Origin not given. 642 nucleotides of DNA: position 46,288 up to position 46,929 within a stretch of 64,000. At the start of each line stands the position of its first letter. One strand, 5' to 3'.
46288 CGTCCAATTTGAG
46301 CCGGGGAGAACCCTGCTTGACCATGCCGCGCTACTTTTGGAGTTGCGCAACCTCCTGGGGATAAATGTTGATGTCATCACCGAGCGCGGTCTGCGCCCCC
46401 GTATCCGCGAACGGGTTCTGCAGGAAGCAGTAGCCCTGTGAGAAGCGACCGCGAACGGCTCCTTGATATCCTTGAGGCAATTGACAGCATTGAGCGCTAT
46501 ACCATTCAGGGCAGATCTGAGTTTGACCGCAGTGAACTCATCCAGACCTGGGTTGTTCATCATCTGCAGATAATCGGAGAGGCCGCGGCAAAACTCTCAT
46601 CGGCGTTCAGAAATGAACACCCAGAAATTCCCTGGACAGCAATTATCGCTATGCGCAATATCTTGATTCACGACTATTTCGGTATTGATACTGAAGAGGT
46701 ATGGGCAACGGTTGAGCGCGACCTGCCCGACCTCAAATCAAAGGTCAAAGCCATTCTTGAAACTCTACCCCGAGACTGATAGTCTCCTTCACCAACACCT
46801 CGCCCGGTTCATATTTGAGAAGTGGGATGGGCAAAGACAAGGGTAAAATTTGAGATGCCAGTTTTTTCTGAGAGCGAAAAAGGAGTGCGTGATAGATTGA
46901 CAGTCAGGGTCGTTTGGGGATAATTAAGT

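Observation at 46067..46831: Minimal MNT/HEPN toxin-antitoxin cassette flanked by 33-bp perfect direct repeats at the 3' end of an HTH gene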

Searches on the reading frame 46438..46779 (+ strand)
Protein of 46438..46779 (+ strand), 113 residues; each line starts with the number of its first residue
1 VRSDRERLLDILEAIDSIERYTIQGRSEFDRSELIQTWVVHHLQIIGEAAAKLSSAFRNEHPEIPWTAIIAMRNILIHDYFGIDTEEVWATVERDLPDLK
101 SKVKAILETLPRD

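Call 5: search_protein_families(library=pfam, proteins=[window:46438-46779:+], max_evalue=0.01)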
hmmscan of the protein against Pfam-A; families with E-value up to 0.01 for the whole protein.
window:46438-46779:+ (113 aa): 1 family
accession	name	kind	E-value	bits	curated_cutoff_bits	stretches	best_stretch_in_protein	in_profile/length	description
PF01934.22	HepT-like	-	2.8e-29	101.7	23.5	1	11-106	1-120/120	Ribonuclease HepT-like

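Call 18: find_encoding_contigs(protein=window:46438-46779:+, flank=4000, max_places=10)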
Protein window:46438-46779:+ (113 aa): 7 contigs read that carry it; 7 places shown.
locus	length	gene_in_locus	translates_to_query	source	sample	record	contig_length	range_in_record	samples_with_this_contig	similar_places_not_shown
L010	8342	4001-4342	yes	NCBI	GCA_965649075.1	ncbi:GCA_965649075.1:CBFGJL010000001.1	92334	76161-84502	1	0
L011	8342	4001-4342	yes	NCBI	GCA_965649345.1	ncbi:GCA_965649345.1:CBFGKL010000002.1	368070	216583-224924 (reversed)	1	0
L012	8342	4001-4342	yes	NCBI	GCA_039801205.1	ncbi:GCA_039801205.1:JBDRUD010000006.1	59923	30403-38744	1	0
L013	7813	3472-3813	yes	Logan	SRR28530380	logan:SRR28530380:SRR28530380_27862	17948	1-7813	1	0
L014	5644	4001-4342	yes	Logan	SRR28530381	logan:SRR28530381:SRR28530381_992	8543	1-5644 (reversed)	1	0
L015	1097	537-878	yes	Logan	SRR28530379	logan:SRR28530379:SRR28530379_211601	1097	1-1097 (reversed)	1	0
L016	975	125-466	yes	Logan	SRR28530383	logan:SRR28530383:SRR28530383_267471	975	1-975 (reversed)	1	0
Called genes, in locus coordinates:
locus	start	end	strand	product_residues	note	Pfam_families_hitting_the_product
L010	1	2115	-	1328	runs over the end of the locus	PF24681:Kelch_KLHDC2_KLHL20_DRC7 (faint), PF13860:FlgD_ig, PF18962:Por_Secre_tail (weak)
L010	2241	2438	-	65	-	-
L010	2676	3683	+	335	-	PF01381:HTH_3 (weak), PF13560:HTH_31 (weak)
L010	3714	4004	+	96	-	PF01909:NTP_transf_2, PF18765:Polbeta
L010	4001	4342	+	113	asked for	PF01934:HepT-like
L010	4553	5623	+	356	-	PF03462:PCRF, PF00472:RF-1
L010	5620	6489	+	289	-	PF17827:PrmC_N, PF13489:Methyltransf_23 (weak), PF05175:MTS, PF06325:PrmA, PF08242:Methyltransf_12 (faint), PF13649:Methyltransf_25, PF13847:Methyltransf_31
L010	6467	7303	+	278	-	PF01513:NAD_kinase, PF20143:NAD_kinase_C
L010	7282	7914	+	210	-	PF01066:CDP-OH_P_transf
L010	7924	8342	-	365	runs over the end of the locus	PF00266:Aminotran_5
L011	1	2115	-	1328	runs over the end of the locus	PF13860:FlgD_ig, PF18962:Por_Secre_tail (weak)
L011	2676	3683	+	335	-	PF01381:HTH_3 (weak), PF13560:HTH_31 (weak)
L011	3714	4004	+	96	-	PF01909:NTP_transf_2, PF18765:Polbeta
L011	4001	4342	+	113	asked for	PF01934:HepT-like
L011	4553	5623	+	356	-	PF03462:PCRF, PF00472:RF-1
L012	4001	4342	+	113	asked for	PF01934:HepT-like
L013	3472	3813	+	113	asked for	PF01934:HepT-like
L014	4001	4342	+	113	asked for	PF01934:HepT-like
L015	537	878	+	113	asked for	PF01934:HepT-like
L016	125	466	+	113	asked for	PF01934:HepT-like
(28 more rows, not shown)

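Call 24: find_homologous_proteins(query=window:46438-46779:+, max_evalue=1e-20)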
Query window:46438-46779:+ (113 aa): 2410 proteins with E <= 1e-20 among 3476 candidates; the best 120 are listed.
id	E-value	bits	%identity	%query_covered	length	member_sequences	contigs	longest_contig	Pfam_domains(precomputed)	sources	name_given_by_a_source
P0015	1.5e-67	242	100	100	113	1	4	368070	PF01934.23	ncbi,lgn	ncbi:MAG: DUF86 domain-containing protein [candidate division WOR-3 bacterium]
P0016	7.6e-48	179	71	96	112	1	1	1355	PF01934.23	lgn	-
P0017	7.8e-48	179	72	96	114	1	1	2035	PF01934.23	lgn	-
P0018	7.1e-47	176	72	95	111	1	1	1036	PF01934.23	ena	-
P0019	2.2e-46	174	66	100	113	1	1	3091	PF01934.23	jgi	jgi:uncharacterized protein with HEPN domain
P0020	2.3e-46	174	72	95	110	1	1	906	PF01934.23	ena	-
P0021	4.2e-46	173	70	97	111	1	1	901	PF01934.23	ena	-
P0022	4.2e-46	173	68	98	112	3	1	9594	PF01934.23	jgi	-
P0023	1.1e-45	172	69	97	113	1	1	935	PF01934.23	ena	-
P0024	1.1e-45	172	70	95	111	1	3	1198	PF01934.23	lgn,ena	-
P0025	1.2e-45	172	70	95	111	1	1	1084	PF01934.23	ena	-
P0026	3.3e-45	170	68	97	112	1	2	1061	PF01934.23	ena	-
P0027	4.6e-45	170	69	95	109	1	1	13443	PF01934.23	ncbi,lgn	-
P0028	4.7e-45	170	68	97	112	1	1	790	PF01934.23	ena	-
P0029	6.0e-45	169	69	96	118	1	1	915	PF01934.23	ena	-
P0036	2.0e-44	168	65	97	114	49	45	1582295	PF01934.23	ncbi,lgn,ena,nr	ncbi:MAG: DUF86 domain-containing protein [Nitrospira sp.]|nr:DUF86 domain-containing protein [Nitro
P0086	1.0e-42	162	69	96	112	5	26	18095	PF01934.23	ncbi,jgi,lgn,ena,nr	ncbi:MAG: DUF86 domain-containing protein [Anaerolineae bacterium]|nr:DUF86 domain-containing protei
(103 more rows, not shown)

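Call 28: find_related_loci(query=A3, collection=metagenome_contigs, flank=3000)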
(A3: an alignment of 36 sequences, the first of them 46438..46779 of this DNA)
Query A3 (113 aa) in metagenome_contigs; peptide patterns used: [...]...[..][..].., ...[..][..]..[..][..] (x = any residue, [..] = any of these).
600 stretches matched a pattern (row limit reached: there are more); 479 encode a relative of the query (tblastn E <= 1e-3); the best 80 are kept; 80 distinct loci.
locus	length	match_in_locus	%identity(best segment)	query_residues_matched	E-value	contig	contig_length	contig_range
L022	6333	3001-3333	68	1-111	2e-51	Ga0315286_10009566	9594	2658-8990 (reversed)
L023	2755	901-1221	69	1-107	2e-49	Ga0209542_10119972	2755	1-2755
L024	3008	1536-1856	69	1-107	6e-49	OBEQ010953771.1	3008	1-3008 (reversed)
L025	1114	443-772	65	1-110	3e-51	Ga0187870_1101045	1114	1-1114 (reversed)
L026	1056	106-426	64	1-107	1e-51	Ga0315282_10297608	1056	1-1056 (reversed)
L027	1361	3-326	67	3-110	2e-50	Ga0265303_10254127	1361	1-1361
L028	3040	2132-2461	65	1-110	1e-48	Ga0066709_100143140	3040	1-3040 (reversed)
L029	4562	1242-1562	65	1-107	2e-48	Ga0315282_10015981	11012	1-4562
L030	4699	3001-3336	64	1-112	3e-48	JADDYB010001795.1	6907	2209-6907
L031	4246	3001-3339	61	1-113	5e-48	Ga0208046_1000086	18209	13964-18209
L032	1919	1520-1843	69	1-108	6e-48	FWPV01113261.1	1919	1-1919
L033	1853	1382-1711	65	1-110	6e-48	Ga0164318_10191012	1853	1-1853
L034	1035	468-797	64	1-110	7e-50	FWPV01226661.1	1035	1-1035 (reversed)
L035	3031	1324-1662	64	1-113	6e-47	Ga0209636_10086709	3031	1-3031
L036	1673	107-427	66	1-107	8e-48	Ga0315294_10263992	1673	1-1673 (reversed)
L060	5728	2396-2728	63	1-111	2e-45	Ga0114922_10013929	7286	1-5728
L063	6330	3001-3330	61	1-110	5e-45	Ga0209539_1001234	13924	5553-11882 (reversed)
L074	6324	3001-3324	65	1-108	1e-44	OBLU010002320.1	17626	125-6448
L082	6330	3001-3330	58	1-110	1e-43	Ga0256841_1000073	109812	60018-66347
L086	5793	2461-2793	60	1-111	1e-43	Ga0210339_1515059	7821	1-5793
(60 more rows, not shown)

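Call 45: search_dna_similar(query=window:46438-46779:+, collection=plasmids, mode=protein, max_rows=30)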
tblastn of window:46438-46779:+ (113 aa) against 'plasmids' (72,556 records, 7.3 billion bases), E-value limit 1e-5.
Records with a match: 1480; places in all: 1510; records where one place covers at least 80% of the query: 1428.
Best place of each record, by identity: <60% 1480.
By first word of the organism name: Klebsiella 721; Enterobacter 333; Citrobacter 104; Escherichia 56; Raoultella 39; Serratia 31; Aeromonas 30; Salmonella 26; Pseudomonas 17; Leclercia 16; and 55 more.
By predicted mobility (MOB-suite, as given by PLSDB): conjugative 946; non-mobilizable 328; mobilizable 206.
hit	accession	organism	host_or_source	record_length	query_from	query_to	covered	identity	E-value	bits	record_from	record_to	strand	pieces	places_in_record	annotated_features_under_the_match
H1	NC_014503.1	Gloeothece verrucosa PCC 7822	fresh water in rice field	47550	1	107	95%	53.3%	9e-32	124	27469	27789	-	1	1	DUF86 domain-containing protein | nucleotidyltransferase family protein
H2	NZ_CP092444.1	Thermus sp. NEB1569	pure culture,soil from geothermal area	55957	1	100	88%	56.0%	9e-29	115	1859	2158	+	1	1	DUF86 domain-containing protein | nucleotidyltransferase family protein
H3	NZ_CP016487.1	Picosynechococcus sp. PCC 8807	cell culture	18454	1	107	95%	47.7%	2e-28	114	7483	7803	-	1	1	HepT-like ribonuclease domain-containing protein | nucleotidyltransferase family protein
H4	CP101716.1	Synechocystis sp. B12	cell culture,mangrove water from the ...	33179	1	106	94%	48.1%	1e-25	106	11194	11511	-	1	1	DUF86 domain-containing protein | nucleotidyltransferase family protein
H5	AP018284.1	Chondrocystis sp. NIES-4102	-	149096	1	108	96%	47.2%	7e-28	112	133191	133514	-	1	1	nucleotidyltransferase | hypothetical protein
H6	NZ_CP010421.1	Azotobacter chroococcum NCIMB 8003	cell culture,soil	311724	1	113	100%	42.6%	2e-18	86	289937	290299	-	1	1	DUF86 domain-containing protein | nucleotidyltransferase family protein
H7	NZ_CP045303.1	Azotobacter salinestris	cell culture,soil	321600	1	113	100%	42.6%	3e-18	86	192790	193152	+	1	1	DUF86 domain-containing protein | nucleotidyltransferase family protein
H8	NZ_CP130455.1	Candidatus Fervidibacter sacchari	hot spring sediment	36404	2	112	98%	42.9%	3e-22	97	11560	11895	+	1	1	DUF86 domain-containing protein | nucleotidyltransferase family protein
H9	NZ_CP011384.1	Calothrix sp. 336/3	-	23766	1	110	97%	41.8%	1e-23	100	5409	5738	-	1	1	DUF86 domain-containing protein | nucleotidyltransferase family protein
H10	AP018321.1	Nostoc sp. HK-01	-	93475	1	110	97%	40.9%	2e-23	100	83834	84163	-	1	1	hypothetical protein (x2)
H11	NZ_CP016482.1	Picosynechococcus sp. PCC 7117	cell culture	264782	1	109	96%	38.7%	9e-16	78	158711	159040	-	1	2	DUF86 domain-containing protein | nucleotidyltransferase domain-containing protein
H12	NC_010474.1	Picosynechococcus sp. PCC 7002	-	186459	1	109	96%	38.7%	9e-16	78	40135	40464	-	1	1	DUF86 domain-containing protein | nucleotidyltransferase domain-containing protein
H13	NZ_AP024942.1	Aeromonas caviae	-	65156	1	113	100%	37.2%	6e-15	76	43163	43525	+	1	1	DUF86 domain-containing protein | nucleotidyltransferase family protein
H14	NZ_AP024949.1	Aeromonas caviae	-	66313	1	113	100%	37.2%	6e-15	76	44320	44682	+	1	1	DUF86 domain-containing protein | nucleotidyltransferase family protein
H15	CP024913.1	Cyanobacterium sp. HL-69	cell culture,enrichment cultures from ...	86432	8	107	88%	42.0%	6e-22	96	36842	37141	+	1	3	toxin-antitoxin system antidote component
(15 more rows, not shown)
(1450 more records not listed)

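Call 46: search_dna_similar(query=window:46438-46779:+, collection=phages, mode=protein, max_rows=15)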
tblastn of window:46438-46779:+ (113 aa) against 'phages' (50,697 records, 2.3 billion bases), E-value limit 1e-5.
Records with a match: 4; places in all: 4; records where one place covers at least 80% of the query: 2.
Best place of each record, by identity: <60% 4.
By first word of the organism name: Bacteriophage 4.
By host as written in the record: - 4.
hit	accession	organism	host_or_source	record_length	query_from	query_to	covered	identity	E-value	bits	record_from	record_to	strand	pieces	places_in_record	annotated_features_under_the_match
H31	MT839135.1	Bacteriophage sp.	human fecal samples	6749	2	101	88%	35.6%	1e-7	54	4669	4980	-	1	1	record has no annotation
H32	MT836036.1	Bacteriophage sp.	human fecal samples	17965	2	107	94%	33.3%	3e-8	55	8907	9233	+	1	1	record has no annotation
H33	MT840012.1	Bacteriophage sp.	human fecal samples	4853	46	107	55%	41.9%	1e-10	62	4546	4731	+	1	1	record has no annotation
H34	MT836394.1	Bacteriophage sp.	human fecal samples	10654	27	104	69%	30.8%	1e-8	56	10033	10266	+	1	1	record has no annotation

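Call 59: search_protein_families(library=padloc, proteins=[window:46438-46779:+], max_evalue=0.001)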
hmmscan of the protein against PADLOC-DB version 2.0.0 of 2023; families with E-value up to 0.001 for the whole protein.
window:46438-46779:+ (113 aa): 0 families

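Call 60: search_solved_structures(query=window:46438-46779:+, max_evalue=0.001, show_alignments=1)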
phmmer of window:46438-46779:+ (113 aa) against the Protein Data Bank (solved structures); distinct sequences matched with E-value up to 0.001: 0.

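Call 62: search_solved_structures(query=A3, max_evalue=0.01, show_alignments=1)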
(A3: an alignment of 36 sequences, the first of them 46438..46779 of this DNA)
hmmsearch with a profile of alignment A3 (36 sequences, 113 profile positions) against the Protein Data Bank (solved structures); distinct sequences matched with E-value up to 0.01: 3.
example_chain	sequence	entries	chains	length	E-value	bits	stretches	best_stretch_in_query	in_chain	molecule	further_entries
5yep_B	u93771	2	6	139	7.3e-07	32.2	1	66-109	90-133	Toxin-antitoxin system toxin HepN family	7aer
6m6u_B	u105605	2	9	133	1.3e-06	31.4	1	66-106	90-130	Toxin-antitoxin system toxin HepN family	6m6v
6m6w_B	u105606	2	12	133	3.4e-05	26.9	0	66-106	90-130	Toxin-antitoxin system toxin HepN family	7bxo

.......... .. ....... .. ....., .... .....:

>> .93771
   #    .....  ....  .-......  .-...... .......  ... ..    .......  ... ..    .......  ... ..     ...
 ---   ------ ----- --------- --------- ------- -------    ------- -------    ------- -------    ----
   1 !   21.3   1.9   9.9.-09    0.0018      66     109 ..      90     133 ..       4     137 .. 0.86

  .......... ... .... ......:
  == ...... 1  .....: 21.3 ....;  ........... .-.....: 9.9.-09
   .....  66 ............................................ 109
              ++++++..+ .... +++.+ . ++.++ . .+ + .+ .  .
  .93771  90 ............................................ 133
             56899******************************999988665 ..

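Call 63: find_encoding_contigs(protein=P0036, flank=3000, max_places=10)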
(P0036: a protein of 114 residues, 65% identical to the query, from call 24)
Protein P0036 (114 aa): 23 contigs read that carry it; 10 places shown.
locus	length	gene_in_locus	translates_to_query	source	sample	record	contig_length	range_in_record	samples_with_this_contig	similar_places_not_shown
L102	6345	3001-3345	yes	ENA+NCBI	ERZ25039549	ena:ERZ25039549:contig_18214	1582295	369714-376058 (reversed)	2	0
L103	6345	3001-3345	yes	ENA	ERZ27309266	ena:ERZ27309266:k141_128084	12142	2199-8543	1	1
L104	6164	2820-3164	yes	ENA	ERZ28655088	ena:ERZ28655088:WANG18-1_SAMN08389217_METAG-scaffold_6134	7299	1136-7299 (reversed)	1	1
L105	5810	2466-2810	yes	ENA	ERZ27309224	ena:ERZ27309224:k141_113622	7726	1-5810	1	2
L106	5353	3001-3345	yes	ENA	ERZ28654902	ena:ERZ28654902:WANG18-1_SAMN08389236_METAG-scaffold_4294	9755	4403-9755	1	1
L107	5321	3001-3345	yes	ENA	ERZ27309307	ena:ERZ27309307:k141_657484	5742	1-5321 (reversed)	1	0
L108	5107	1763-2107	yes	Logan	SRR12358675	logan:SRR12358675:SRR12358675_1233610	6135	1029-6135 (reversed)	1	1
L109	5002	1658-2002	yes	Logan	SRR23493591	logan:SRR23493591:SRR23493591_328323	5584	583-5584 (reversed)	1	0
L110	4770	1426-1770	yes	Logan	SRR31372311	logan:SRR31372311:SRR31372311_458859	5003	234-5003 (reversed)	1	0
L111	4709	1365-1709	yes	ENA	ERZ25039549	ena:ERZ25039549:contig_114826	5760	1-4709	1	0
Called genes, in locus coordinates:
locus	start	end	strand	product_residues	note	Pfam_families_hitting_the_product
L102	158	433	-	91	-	PF02597:ThiS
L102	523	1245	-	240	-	PF04199:Cyclase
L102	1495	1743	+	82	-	PF04945:YHS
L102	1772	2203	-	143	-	PF01797:Y1_Tnp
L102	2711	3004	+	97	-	PF01909:NTP_transf_2, PF18765:Polbeta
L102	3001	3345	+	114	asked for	PF01934:HepT-like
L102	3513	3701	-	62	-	-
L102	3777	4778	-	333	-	PF03050:DDE_Tnp_IS66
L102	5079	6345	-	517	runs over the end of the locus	PF13482:RNase_H_2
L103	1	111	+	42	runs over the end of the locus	-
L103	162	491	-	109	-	PF02597:ThiS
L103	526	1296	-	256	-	PF04199:Cyclase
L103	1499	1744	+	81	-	PF04945:YHS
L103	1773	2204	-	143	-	PF01797:Y1_Tnp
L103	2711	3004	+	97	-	PF01909:NTP_transf_2, PF18765:Polbeta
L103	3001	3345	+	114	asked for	PF01934:HepT-like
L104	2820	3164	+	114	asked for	PF01934:HepT-like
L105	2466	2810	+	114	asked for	PF01934:HepT-like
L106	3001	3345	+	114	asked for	PF01934:HepT-like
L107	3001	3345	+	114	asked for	PF01934:HepT-like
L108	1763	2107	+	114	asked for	PF01934:HepT-like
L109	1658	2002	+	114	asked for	PF01934:HepT-like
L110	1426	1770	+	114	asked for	PF01934:HepT-like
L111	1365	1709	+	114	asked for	PF01934:HepT-like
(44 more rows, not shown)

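Call 64: find_encoding_contigs(protein=P0086, flank=3000, max_places=10)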
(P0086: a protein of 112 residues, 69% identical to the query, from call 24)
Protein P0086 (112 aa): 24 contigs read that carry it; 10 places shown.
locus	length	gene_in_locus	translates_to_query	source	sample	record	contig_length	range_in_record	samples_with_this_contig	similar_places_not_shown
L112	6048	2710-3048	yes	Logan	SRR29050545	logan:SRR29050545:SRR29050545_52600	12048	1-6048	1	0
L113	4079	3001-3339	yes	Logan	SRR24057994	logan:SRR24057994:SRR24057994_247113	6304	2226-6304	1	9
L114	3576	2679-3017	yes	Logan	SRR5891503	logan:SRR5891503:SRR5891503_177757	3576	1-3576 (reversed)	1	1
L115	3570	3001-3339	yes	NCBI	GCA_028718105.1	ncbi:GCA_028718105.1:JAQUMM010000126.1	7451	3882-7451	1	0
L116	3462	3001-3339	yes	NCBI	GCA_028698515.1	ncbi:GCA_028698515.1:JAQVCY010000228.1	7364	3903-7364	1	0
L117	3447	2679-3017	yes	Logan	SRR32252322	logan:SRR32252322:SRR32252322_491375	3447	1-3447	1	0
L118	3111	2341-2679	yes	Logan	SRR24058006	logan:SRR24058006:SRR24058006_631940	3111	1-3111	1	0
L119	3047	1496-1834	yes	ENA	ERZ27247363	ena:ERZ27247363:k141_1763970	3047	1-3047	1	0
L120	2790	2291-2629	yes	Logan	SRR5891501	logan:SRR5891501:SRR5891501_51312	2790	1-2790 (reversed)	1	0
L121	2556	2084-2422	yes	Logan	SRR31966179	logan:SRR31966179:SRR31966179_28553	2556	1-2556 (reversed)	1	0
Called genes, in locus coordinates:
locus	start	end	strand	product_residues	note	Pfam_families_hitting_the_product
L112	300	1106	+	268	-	-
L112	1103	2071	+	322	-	PF08843:AbiEii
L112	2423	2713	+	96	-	PF01909:NTP_transf_2, PF18765:Polbeta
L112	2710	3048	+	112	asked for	PF01934:HepT-like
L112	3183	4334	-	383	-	-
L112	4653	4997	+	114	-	PF01381:HTH_3 (weak)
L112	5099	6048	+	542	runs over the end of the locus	PF01555:N6_N4_Mtase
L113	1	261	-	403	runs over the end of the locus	PF13173:AAA_14, PF13635:DUF4143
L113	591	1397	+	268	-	-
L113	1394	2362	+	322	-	PF08843:AbiEii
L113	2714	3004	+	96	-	PF01909:NTP_transf_2, PF18765:Polbeta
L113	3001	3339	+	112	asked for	PF01934:HepT-like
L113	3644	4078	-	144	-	?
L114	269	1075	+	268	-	-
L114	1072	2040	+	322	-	PF08843:AbiEii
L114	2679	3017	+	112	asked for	PF01934:HepT-like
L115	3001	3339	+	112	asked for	PF01934:HepT-like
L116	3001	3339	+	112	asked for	PF01934:HepT-like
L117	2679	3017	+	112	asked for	PF01934:HepT-like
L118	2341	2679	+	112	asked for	PF01934:HepT-like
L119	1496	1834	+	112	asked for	PF01934:HepT-like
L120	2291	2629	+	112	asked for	PF01934:HepT-like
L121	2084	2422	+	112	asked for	PF01934:HepT-like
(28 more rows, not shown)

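Call 72: find_related_loci(query=A3, collection=viral_contigs, flank=4000)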
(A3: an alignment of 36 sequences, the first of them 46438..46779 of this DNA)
Query A3 (113 aa) in viral_contigs; peptide patterns used: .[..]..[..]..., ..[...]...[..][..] (x = any residue, [..] = any of these).
20 stretches matched a pattern; 1 encode a relative of the query (tblastn E <= 1e-3); 1 distinct loci.
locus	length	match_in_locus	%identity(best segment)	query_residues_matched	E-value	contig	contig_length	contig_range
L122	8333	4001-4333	46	1-111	8e-33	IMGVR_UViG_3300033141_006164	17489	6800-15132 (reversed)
